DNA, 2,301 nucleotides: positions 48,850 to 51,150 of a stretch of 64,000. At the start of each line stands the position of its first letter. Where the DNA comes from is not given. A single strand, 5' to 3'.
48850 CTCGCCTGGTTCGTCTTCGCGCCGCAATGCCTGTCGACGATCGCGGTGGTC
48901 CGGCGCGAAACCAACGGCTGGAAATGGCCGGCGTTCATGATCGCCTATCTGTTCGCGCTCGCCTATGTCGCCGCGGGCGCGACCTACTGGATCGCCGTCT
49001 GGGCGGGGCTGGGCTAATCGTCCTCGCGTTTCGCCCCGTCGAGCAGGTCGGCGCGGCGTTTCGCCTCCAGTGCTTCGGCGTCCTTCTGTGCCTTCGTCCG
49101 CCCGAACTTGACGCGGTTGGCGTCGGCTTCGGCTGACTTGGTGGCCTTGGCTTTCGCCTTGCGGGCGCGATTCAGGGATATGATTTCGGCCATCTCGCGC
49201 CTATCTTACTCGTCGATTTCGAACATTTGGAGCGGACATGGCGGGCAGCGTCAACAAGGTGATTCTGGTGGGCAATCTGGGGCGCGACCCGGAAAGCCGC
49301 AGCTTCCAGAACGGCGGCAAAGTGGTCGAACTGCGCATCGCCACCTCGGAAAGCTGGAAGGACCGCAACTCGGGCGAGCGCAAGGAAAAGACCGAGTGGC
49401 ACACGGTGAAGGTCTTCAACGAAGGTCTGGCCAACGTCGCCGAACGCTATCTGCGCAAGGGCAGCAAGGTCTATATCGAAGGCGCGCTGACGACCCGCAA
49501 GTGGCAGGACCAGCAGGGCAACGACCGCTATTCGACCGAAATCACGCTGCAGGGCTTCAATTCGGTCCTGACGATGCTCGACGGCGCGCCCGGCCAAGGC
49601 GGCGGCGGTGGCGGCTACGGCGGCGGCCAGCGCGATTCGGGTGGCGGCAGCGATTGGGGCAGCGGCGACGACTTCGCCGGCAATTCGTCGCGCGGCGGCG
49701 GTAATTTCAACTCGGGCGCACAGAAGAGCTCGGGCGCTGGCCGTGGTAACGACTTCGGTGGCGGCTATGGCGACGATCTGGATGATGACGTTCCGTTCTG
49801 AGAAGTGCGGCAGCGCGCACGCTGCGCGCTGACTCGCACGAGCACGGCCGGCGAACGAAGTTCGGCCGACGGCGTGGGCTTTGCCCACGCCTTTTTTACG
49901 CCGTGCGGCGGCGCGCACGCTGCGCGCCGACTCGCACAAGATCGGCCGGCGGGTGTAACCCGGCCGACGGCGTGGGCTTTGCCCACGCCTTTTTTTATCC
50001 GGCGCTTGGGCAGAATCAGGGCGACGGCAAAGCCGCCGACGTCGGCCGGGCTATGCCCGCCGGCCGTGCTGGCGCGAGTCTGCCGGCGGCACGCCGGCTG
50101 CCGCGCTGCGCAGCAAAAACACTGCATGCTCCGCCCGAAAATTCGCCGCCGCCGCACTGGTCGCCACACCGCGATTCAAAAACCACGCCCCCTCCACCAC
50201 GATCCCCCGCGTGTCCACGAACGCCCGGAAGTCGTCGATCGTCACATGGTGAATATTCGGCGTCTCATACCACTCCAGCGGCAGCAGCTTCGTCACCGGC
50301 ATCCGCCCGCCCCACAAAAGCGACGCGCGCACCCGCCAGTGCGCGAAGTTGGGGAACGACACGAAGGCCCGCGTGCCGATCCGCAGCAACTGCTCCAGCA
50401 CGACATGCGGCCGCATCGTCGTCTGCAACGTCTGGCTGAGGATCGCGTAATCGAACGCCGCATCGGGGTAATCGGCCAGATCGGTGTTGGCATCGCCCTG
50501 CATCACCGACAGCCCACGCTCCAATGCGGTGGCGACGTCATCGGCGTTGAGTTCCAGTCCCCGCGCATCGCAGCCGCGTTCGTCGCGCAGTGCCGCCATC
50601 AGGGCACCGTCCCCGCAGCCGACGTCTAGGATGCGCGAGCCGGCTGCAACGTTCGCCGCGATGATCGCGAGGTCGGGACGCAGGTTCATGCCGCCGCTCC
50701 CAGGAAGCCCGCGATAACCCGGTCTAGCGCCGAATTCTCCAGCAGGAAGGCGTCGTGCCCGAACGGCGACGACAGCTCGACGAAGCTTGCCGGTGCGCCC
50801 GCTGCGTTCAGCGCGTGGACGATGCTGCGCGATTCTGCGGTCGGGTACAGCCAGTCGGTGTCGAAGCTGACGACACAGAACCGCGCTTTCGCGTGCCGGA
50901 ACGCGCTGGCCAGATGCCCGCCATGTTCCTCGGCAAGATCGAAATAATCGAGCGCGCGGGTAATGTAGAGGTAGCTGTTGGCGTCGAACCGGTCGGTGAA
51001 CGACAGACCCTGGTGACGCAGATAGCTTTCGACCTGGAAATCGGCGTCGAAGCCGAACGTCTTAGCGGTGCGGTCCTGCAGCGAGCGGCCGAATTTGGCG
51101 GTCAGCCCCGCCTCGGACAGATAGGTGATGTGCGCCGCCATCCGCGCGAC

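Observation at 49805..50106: Three-copy 87-nt, three-hairpin element with compensatory covariation, right after ssb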

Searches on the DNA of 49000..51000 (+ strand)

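Call 4: search_rna_families(source=window, start=49000, end=51000, threshold=evalue, max_evalue=10, show_alignments=3)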
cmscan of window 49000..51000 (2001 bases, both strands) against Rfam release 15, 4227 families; matches with E-value up to 10: 20.
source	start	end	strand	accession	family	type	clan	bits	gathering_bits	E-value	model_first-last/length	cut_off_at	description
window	49945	50065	+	RF04198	MIR8670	Gene; miRNA;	-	39.3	150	1.6e-05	1-142/142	no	MIR8670 microRNA precursor family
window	49867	50013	-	RF02404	P33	Gene; sRNA;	-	28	45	0.0048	1-160/160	no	Pseudomonas sRNA P33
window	49970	50013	+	RF02843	RefA5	Gene; antisense;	-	25.2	91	0.034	1-68/68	no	Enterococcus sRNA A5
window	49861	49909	+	RF01720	Pseudomon-Rho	Cis-reg;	-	22.6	45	1.5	1-102/102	no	Pseudomon-Rho RNA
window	49869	49928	+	RF01521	CC1840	Gene; sRNA;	-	20.8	50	6.4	1-95/95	no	caulobacter sRNA CC1840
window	49768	49922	-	RF02868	ncS037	Gene; sRNA;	-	20.4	112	1.5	1-152/152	no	Burkholderia sRNA 37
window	49872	50037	-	RF01700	Collinsella-1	Gene; sRNA;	-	19.9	35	0.019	1-196/196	no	Collinsella-1 RNA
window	49907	49996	+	RF02233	sX14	Gene; sRNA;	-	18.3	80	1.8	1-92/92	no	Xanthomonas sRNA sX14/Xoo3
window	49867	49961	+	RF01758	sucA-II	Cis-reg;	-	17.4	70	0.36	1-217/217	no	sucA-II RNA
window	49908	49997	+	RF02869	ncS025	Gene; sRNA;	-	16.7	46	7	1-85/85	no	Burkholderia sRNA 25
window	49926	50031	-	RF01721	Pseudomon-groES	Cis-reg;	-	16.4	50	5.6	1-111/111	no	Pseudomon-groES RNA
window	49966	50164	+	RF02836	Bcj14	Gene; sRNA;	-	16.2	59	6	1-171/171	no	Burkholderia RNA 14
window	49877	50039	+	RF02690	BTH_s1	Gene; sRNA;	-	15.8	74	0.72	1-205/205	no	Burkholderia sRNA 1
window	49936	49994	+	RF02784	SorX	Gene; sRNA;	-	15.1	46.6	2.6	1-73/73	no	Singlet oxygen resistance RNA X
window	50769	50908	+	RF02571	Mcr7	Gene; sRNA;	-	14.7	380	0.85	1-351/351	no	mcr7 sRNA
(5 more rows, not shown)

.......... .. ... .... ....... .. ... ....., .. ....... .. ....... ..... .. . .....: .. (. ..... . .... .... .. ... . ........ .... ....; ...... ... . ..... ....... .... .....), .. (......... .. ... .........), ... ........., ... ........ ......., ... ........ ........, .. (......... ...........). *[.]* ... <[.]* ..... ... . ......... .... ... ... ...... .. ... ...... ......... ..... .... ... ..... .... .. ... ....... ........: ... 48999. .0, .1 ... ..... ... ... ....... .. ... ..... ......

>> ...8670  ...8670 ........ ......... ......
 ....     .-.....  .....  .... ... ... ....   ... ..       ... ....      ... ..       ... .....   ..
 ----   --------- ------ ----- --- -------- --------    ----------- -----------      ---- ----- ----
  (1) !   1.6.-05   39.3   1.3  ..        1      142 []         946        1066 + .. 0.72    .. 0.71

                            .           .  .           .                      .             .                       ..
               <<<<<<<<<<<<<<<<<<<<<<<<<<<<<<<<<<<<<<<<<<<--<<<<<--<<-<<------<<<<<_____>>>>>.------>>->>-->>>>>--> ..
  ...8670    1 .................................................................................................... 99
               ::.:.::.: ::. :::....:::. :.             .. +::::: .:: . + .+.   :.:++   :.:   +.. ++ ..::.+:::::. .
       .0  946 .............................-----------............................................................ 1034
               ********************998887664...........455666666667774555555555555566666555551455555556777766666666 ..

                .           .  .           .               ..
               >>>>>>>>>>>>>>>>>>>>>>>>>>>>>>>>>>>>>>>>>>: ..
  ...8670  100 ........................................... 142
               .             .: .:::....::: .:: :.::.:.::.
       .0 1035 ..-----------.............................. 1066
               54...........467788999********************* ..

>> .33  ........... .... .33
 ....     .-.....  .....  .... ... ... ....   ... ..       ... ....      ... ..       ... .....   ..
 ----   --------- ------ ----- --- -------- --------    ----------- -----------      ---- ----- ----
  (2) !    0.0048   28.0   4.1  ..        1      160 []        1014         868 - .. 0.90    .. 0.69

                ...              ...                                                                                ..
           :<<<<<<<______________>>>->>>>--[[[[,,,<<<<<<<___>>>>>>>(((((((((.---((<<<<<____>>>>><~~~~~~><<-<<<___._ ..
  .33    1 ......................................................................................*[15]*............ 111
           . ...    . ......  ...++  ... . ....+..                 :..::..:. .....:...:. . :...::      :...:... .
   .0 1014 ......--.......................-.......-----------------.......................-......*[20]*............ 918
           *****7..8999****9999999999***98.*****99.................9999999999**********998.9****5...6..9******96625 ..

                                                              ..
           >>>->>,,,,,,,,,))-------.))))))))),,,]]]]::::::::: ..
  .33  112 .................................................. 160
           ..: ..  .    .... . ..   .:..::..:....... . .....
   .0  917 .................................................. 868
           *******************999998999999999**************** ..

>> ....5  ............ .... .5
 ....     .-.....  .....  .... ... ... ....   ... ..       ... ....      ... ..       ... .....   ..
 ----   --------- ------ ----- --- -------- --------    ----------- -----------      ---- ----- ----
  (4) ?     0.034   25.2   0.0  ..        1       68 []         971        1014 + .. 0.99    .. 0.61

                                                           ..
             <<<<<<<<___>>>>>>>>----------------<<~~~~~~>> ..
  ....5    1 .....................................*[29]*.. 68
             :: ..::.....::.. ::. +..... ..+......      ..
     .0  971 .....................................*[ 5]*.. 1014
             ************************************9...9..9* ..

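Call 27: build_rna_model(alignment_id=A2)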
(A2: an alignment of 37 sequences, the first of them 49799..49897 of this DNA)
Model R1 built from alignment A2 (37 sequences, 112 columns); structure: RNAalifold consensus.
model positions 101; base pairs 31; branch points 2; effective number of sequences 1.38; information 0.591 bits per position. Calibrated on 0.2 Mb of random sequence (short: E-values are rough).
structure used (alignment columns):
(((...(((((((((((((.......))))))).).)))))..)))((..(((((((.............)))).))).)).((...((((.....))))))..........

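Call 28: search_with_rna_model(model_id=R1, source=window, max_evalue=10, show_alignments=3)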
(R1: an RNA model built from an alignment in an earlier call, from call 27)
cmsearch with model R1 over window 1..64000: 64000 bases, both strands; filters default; matches with E-value up to 10: 30.
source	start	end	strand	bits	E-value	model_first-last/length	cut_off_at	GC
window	49897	49997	+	87.6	5.3e-14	1-101/101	no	0.7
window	50012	50112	-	82.5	4.3e-13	1-101/101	no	0.77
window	59696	59802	-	19.7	0.07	1-101/101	no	0.74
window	6657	6713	-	17.6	0.16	1-101/101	no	0.7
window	25743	25831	-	16.7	0.24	1-101/101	no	0.62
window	60809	60914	+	16.1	0.3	1-101/101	no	0.71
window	17059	17146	+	15.3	0.43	1-101/101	no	0.67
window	17476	17544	+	15.1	0.46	1-101/101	no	0.77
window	60893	60990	-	14.8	0.52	1-101/101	no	0.72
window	62806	62890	+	13.7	0.82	1-101/101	no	0.73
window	24761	24851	-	13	1.1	1-101/101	no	0.74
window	14290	14318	+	12.6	1.3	47-75/101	no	0.72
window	25619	25709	-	12.4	1.4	1-101/101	no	0.67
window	22095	22185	-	12.1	1.6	1-101/101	no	0.69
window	41133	41226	-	12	1.6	1-101/101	no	0.68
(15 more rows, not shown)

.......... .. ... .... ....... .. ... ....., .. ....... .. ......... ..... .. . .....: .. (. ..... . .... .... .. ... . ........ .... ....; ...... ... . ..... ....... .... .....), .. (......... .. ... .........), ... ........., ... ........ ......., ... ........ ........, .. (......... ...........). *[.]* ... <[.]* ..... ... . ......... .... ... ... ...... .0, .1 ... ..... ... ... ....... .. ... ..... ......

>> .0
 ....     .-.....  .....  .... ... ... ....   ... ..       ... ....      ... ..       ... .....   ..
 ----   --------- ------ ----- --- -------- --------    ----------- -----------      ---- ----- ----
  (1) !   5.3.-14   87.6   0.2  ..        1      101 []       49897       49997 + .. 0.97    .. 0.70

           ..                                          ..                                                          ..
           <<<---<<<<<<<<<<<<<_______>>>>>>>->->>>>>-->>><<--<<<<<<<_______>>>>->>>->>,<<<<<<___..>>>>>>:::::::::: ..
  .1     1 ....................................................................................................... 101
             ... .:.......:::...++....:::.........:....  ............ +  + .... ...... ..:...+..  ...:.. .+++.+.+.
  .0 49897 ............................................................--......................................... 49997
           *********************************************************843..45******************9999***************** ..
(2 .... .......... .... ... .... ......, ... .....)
